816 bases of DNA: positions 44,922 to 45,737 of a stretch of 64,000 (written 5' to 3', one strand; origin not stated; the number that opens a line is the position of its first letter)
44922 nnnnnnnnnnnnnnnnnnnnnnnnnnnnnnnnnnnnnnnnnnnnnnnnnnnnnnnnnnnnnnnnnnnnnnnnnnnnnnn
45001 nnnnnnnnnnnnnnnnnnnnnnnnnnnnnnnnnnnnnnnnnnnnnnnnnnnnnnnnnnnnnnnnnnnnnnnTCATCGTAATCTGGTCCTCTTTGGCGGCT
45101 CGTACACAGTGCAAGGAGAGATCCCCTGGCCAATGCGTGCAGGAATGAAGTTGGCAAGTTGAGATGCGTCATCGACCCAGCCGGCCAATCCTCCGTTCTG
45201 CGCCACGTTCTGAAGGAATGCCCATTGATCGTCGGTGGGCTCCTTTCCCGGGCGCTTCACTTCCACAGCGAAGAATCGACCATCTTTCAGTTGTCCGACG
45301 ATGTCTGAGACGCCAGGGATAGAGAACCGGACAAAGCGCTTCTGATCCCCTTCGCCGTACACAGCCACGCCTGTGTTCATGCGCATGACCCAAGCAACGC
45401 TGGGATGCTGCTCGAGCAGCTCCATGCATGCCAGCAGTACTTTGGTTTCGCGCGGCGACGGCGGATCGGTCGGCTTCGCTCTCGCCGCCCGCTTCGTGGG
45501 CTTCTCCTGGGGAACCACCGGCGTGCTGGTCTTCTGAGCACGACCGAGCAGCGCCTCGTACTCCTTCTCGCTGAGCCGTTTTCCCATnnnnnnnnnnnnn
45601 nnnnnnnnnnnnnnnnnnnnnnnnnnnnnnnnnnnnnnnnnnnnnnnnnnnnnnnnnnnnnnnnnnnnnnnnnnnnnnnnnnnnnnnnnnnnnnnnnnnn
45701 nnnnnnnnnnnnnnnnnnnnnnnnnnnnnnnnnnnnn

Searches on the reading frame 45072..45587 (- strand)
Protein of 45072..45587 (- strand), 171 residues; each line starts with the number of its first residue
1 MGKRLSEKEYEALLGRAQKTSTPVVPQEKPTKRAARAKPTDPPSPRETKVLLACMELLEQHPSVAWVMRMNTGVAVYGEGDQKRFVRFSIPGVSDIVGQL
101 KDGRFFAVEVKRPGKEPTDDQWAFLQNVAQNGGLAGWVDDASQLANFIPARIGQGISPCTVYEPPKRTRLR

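Call 57: search_dna_similar(query=window:45072-45587:-, collection=plasmids, mode=protein, max_evalue=1e-10, max_rows=30)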
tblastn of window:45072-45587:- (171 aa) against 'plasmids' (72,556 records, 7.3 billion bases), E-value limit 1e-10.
Records with a match: 8; places in all: 8; records where one place covers at least 80% of the query: 8.
Best place of each record, by identity: >=99% 2; 95-99% 2; 60-80% 4.
By first word of the organism name: Cupriavidus 4; Burkholderia 3; Caballeronia 1.
By predicted mobility (MOB-suite, as given by PLSDB): conjugative 7; non-mobilizable 1.
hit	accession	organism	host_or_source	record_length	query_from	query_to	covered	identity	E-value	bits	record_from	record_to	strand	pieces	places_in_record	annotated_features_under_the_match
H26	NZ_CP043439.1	Cupriavidus campinensis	cell culture,soil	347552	1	171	100%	100.0%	1e-110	352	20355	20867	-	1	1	VRR-NUC domain-containing protein | DNA/RNA non-specific endonuclease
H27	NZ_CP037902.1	Cupriavidus metallidurans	Soil,gold-copper mine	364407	1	171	100%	100.0%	1e-110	352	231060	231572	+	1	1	VRR-NUC domain-containing protein | DNA/RNA non-specific endonuclease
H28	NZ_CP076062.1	Cupriavidus sp. EM10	Pure-cultured cell,sewage water sludge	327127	1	171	100%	98.2%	4e-109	348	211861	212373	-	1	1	VRR-NUC domain-containing protein | DNA/RNA non-specific endonuclease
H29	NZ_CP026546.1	Cupriavidus metallidurans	single cell,soil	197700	1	171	100%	98.2%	1e-108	347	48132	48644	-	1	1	VRR-NUC domain-containing protein | DNA/RNA non-specific endonuclease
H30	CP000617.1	Burkholderia vietnamiensis G4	-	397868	1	164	96%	60.6%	4e-60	207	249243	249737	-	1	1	hypothetical protein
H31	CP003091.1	Burkholderia sp. YI23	-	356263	1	164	96%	60.0%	2e-59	205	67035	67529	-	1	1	hypothetical protein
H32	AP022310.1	Burkholderia sp. SFA1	-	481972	1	164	96%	60.0%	2e-59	205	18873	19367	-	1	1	hypothetical protein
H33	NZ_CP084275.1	Caballeronia grimmiae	Leptoglossus zonatus,Cell culture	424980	1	164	96%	60.0%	3e-59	205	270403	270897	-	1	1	VRR-NUC domain-containing protein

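Call 58: get_annotated_region(hit=H30, flank=9000)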
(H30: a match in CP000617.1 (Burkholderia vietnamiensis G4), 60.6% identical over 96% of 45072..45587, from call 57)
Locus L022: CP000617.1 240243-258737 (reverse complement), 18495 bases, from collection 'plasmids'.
description: Burkholderia vietnamiensis G4 plasmid pBVIE01, complete sequence
organism: Burkholderia vietnamiensis G4 (NCBI taxid 269482)
taxonomy: Bacteria; Pseudomonadota; Betaproteobacteria; Burkholderiales; Burkholderiaceae; Burkholderia; Burkholderia vietnamiensis; Burkholderia vietnamiensis G4
host: -; source: -; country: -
typing (MOB-suite, as given by PLSDB): conjugative; replicon rep_cluster_219; relaxase MOBF; mating-pair formation MPF_F
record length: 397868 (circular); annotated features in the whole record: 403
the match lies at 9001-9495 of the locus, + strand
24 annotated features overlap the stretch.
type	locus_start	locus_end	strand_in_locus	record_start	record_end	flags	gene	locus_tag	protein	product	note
CDS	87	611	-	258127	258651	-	-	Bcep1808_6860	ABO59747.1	hypothetical protein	-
CDS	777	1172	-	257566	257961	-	-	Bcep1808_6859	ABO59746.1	hypothetical protein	-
CDS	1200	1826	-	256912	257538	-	-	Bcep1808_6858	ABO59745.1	conserved hypothetical protein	-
CDS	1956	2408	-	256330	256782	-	-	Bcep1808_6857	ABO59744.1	hypothetical protein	-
CDS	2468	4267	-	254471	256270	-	-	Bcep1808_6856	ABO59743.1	superfamily I DNA and RNA helicases-like protein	-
CDS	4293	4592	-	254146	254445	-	-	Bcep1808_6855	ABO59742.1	hypothetical protein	-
CDS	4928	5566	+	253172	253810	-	-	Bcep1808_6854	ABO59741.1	conserved hypothetical protein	-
CDS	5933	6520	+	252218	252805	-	-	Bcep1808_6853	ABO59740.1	hypothetical protein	-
CDS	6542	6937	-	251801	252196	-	-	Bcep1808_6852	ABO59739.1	hypothetical protein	-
CDS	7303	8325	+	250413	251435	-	-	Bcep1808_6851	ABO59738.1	plasmid segregation actin-type ATPase ParM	-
CDS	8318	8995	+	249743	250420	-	-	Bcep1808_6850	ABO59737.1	hypothetical protein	-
CDS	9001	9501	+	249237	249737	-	-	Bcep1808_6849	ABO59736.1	hypothetical protein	-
CDS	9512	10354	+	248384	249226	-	-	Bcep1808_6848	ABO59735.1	DNA/RNA non-specific endonuclease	-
CDS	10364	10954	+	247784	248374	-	-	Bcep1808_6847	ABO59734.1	RDD domain containing protein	-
CDS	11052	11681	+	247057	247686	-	-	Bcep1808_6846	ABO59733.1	hypothetical protein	-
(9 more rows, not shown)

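Call 59: get_annotated_region(hit=H33, flank=9000)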
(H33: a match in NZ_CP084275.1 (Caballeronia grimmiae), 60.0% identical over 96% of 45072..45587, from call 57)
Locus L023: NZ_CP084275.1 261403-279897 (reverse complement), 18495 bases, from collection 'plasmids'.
description: Caballeronia grimmiae strain Lep1A1 plasmid p2, complete sequence
organism: Caballeronia grimmiae (NCBI taxid 1071679)
taxonomy: Bacteria; Pseudomonadota; Betaproteobacteria; Burkholderiales; Burkholderiaceae; Caballeronia; Caballeronia grimmiae
host: -; source: Leptoglossus zonatus,Cell culture; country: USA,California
typing (MOB-suite, as given by PLSDB): conjugative; replicon rep_cluster_219; relaxase MOBF; mating-pair formation MPF_F
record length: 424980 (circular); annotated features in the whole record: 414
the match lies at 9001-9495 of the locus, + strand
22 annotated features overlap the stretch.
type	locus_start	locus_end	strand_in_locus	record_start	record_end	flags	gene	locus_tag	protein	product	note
CDS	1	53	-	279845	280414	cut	-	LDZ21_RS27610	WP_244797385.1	hypothetical protein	-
CDS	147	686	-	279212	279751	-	-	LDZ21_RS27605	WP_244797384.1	hypothetical protein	-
CDS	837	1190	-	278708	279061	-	-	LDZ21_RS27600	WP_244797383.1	hypothetical protein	-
CDS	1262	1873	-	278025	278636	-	-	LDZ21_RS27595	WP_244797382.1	hypothetical protein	-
CDS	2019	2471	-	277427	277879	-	-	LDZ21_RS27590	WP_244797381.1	hypothetical protein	-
CDS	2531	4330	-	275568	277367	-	-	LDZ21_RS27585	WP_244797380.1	UvrD-helicase domain-containing protein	-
CDS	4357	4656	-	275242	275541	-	-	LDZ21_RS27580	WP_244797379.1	hypothetical protein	-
CDS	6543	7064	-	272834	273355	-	-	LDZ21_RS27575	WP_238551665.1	hypothetical protein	-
CDS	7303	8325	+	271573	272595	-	-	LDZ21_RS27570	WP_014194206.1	ParM/StbA family protein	GO:0030541 - plasmid partitioning [Evidence IEA]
CDS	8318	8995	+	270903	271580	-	-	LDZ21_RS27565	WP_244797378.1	hypothetical protein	-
CDS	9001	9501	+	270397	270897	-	-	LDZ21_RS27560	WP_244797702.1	VRR-NUC domain-containing protein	-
CDS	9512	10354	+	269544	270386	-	-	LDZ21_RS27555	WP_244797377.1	DNA/RNA non-specific endonuclease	-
CDS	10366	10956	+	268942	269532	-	-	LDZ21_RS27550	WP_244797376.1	RDD family protein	-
CDS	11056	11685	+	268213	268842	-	-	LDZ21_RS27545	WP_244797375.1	hypothetical protein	-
CDS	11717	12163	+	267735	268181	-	-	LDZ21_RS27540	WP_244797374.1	hypothetical protein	-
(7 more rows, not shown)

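Call 100: search_protein_families(library=pfam, max_evalue=0.01, proteins=[window:45072-45587:-])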
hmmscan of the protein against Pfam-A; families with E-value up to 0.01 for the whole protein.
window:45072-45587:- (171 aa): 1 family
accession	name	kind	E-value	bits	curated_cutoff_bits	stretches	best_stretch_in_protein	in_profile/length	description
PF08774.17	VRR_NUC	-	6.2e-05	23.5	23.8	1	91-135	62-109/116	VRR-NUC domain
